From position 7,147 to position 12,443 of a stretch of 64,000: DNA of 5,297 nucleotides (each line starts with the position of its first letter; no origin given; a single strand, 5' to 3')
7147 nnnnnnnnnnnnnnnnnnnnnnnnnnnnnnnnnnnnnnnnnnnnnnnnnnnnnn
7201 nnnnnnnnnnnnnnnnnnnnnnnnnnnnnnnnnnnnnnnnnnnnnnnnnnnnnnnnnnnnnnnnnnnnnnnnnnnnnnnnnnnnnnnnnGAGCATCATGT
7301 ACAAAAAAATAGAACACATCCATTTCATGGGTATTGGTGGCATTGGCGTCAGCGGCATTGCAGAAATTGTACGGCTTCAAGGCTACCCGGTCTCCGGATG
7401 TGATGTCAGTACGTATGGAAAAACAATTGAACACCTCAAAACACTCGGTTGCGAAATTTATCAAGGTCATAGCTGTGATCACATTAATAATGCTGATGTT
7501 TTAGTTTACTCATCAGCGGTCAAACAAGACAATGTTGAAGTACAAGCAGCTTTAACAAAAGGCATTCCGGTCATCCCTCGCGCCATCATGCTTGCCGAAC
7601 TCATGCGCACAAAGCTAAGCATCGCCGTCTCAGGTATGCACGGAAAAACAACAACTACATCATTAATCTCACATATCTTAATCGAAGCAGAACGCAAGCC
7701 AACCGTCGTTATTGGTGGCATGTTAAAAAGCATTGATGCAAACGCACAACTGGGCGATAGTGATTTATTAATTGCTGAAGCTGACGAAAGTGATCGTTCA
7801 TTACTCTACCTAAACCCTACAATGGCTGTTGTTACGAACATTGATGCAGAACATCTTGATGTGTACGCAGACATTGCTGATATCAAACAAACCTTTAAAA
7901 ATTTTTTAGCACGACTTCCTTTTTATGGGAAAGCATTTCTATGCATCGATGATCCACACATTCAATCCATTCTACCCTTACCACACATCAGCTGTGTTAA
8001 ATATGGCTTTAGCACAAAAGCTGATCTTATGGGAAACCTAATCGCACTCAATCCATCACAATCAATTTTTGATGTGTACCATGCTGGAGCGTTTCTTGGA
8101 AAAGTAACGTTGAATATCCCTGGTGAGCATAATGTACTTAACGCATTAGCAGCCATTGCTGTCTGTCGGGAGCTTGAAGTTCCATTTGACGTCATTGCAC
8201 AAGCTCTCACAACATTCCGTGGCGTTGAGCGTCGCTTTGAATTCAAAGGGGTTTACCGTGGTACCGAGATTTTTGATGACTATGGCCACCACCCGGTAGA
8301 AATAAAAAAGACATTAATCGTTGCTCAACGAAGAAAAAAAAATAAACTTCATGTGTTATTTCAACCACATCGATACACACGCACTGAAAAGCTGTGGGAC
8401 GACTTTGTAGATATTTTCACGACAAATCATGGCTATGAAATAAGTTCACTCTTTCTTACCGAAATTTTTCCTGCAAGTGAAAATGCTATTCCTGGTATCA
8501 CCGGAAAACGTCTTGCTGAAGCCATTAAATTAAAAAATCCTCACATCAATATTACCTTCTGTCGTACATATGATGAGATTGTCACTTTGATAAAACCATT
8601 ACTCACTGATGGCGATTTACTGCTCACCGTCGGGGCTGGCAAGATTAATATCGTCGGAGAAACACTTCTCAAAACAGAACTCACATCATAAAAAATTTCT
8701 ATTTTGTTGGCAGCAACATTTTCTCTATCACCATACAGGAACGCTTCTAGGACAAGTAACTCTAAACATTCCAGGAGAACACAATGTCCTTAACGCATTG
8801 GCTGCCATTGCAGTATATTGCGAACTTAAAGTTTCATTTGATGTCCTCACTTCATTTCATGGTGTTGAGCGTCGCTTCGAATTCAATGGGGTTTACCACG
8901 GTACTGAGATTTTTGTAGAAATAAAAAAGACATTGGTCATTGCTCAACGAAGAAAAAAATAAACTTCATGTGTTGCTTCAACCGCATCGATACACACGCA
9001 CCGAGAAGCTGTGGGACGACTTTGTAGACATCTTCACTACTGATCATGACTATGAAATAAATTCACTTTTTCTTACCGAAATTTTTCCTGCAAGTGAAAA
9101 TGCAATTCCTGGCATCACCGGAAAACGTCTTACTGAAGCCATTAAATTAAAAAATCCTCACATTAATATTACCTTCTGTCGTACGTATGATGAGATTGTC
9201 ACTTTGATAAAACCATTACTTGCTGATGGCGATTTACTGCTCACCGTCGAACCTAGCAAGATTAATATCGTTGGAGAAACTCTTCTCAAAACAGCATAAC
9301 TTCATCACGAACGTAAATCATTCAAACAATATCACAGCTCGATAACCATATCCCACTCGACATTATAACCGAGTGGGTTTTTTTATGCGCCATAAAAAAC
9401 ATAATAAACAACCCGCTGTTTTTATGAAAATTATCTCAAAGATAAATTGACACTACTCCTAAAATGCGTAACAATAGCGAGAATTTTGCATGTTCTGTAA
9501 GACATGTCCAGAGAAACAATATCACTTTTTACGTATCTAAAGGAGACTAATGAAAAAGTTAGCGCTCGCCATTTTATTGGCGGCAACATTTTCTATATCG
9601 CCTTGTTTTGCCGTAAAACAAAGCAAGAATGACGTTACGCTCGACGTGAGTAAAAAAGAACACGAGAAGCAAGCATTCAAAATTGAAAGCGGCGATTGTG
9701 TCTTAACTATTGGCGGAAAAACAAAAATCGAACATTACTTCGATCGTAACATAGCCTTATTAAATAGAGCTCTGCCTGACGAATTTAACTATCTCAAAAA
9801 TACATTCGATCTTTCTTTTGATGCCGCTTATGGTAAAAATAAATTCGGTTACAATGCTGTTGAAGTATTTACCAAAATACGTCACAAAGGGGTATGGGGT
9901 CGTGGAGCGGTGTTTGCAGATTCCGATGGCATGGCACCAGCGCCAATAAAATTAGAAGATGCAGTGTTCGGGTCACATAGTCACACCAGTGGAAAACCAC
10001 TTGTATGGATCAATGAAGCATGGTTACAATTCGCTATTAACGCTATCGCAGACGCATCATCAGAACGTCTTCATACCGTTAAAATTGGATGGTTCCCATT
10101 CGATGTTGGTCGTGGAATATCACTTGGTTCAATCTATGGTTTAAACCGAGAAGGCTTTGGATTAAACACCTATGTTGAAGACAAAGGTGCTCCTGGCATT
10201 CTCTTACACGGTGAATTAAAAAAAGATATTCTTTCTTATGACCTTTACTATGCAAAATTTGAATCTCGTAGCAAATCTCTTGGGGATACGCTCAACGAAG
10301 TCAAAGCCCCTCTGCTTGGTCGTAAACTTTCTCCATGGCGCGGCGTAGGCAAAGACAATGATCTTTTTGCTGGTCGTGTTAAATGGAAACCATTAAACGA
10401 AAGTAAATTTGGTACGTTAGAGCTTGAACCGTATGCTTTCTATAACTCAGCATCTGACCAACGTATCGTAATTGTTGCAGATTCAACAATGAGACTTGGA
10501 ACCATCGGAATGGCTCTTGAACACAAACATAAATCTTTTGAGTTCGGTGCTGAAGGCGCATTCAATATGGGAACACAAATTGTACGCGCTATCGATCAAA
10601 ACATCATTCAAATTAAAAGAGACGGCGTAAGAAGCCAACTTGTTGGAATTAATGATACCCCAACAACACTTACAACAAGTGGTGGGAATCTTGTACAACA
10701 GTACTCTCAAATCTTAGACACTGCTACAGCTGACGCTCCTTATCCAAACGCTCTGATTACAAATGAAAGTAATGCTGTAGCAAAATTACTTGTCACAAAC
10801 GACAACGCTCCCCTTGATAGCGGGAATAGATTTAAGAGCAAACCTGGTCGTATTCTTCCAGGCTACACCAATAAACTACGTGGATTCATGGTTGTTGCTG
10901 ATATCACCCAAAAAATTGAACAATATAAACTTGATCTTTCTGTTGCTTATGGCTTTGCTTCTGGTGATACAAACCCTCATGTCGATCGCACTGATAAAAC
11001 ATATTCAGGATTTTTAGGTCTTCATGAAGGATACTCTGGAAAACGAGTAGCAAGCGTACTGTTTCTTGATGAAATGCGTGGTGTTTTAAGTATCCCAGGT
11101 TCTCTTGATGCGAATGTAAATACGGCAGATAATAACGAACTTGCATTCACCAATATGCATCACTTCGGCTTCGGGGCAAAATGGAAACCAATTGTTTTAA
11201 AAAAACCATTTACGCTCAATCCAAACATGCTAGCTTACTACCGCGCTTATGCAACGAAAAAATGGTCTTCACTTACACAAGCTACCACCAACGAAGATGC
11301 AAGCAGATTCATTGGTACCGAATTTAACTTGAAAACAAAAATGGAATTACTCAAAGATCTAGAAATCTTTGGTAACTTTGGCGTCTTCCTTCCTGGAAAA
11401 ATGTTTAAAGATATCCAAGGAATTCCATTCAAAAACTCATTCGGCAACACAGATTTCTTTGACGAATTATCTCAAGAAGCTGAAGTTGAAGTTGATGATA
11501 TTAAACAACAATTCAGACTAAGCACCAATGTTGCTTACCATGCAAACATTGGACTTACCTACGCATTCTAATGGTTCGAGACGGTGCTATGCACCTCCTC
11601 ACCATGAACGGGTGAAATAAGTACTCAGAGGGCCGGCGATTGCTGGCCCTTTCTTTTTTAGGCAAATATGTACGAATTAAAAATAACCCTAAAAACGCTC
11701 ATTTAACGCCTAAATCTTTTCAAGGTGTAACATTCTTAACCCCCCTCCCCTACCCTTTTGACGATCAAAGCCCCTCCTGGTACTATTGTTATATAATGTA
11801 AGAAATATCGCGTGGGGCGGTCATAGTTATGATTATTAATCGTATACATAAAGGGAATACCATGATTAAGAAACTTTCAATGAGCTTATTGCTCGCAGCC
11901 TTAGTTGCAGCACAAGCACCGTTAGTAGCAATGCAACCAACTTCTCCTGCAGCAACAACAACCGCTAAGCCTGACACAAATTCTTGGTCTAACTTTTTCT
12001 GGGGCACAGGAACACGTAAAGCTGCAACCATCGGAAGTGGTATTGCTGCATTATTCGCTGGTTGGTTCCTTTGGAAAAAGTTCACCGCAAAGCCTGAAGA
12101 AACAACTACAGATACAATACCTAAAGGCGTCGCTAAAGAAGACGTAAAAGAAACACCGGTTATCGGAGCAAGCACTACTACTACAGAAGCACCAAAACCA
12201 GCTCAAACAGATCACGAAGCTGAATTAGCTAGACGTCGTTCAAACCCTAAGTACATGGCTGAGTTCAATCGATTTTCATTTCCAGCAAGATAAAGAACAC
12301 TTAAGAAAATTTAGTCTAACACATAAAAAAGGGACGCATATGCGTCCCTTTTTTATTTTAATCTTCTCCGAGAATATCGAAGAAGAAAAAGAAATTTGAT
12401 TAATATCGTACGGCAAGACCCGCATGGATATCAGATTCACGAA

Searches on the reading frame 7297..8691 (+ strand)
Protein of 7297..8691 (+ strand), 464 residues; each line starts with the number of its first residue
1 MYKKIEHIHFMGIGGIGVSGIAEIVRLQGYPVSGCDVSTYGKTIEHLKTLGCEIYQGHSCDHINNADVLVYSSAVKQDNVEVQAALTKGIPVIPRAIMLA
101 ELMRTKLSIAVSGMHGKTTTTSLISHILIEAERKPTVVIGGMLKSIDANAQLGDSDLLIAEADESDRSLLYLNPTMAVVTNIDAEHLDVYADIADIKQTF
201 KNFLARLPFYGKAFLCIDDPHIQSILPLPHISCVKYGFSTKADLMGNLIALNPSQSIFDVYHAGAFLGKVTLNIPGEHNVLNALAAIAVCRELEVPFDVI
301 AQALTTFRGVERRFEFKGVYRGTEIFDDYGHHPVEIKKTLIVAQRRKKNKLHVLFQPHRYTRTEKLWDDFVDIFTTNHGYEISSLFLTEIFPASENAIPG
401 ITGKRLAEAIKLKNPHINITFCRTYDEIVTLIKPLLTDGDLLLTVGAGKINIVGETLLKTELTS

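Call 11: search_protein_families(library=pfam, proteins=[window:7297-8691:+], max_evalue=0.001)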
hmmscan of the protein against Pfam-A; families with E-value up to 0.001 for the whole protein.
window:7297-8691:+ (464 aa): 3 families
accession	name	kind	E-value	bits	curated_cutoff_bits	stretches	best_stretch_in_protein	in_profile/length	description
PF08245.18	Mur_ligase_M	-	4.7e-28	99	24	1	111-290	1-200/200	Mur ligase middle domain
PF01225.30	Mur_ligase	-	1.2e-25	90.1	21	1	7-105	1-93/95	Mur ligase family, catalytic domain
PF02875.26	Mur_ligase_C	-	1.5e-13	52.1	28.4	1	312-448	1-127/127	Mur ligase, glutamate ligase domain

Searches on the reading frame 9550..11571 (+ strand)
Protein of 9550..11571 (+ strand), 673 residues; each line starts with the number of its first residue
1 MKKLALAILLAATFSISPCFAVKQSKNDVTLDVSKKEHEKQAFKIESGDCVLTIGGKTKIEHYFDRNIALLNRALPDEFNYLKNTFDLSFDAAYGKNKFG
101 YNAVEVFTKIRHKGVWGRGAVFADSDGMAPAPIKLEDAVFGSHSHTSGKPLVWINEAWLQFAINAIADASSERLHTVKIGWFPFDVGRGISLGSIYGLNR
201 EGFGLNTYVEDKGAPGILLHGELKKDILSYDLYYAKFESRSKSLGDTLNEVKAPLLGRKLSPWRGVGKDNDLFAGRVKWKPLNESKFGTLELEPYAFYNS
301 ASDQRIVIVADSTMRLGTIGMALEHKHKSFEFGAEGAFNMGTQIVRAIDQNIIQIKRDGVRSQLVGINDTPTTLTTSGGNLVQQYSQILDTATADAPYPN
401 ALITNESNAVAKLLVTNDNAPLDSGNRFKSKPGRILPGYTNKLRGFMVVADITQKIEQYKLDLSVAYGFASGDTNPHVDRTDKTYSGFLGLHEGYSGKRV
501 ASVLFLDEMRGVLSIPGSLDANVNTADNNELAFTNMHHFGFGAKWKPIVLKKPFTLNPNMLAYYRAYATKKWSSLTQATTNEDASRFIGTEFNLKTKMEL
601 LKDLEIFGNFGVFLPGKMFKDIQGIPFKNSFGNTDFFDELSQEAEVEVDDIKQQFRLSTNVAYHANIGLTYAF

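Call 6: search_protein_families(library=pfam, proteins=[window:9550-11571:+], max_evalue=1)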
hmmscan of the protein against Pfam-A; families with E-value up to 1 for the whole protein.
window:9550-11571:+ (673 aa): 1 family
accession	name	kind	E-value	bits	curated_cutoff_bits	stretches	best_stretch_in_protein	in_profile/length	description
PF13372.12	Alginate_exp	-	0.01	15.1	25.2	1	530-624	292-386/395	Alginate export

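Call 7: search_protein_families(library=ncbifam, proteins=[window:9550-11571:+], max_evalue=1)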
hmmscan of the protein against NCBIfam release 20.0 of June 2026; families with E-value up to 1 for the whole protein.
window:9550-11571:+ (673 aa): 0 families

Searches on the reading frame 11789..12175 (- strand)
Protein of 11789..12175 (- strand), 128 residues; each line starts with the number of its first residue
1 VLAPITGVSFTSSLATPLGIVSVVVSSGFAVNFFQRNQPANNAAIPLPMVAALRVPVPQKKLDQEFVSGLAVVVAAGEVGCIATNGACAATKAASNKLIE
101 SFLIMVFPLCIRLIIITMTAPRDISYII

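Call 6: search_protein_families(library=pfam, proteins=[window:11789-12175:-], max_evalue=1)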
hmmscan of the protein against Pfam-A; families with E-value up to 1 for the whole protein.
window:11789-12175:- (128 aa): 0 families

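Call 7: search_protein_families(library=ncbifam, proteins=[window:11789-12175:-], max_evalue=1)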
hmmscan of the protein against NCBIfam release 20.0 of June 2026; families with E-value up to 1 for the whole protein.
window:11789-12175:- (128 aa): 1 family
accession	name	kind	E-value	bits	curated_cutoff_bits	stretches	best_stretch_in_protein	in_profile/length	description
NF000855.0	PRK00075.2-4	equivalog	0.12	11.1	399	1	39-98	4-64/339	cobalt-precorrin-5B (C(1))-methyltransferase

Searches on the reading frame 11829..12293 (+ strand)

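Call 6: search_protein_families(library=pfam, proteins=[window:11829-12293:+], max_evalue=1)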
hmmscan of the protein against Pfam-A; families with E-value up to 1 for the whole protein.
window:11829-12293:+ (154 aa): 0 families

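Call 7: search_protein_families(library=ncbifam, proteins=[window:11829-12293:+], max_evalue=1)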
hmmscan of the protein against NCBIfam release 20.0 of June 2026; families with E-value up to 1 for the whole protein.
window:11829-12293:+ (154 aa): 1 family
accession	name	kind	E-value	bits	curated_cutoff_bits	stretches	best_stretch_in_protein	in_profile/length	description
NF008843.0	PRK11883.1-3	equivalog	0.027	13.5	406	1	63-86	2-25/424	protoporphyrinogen oxidase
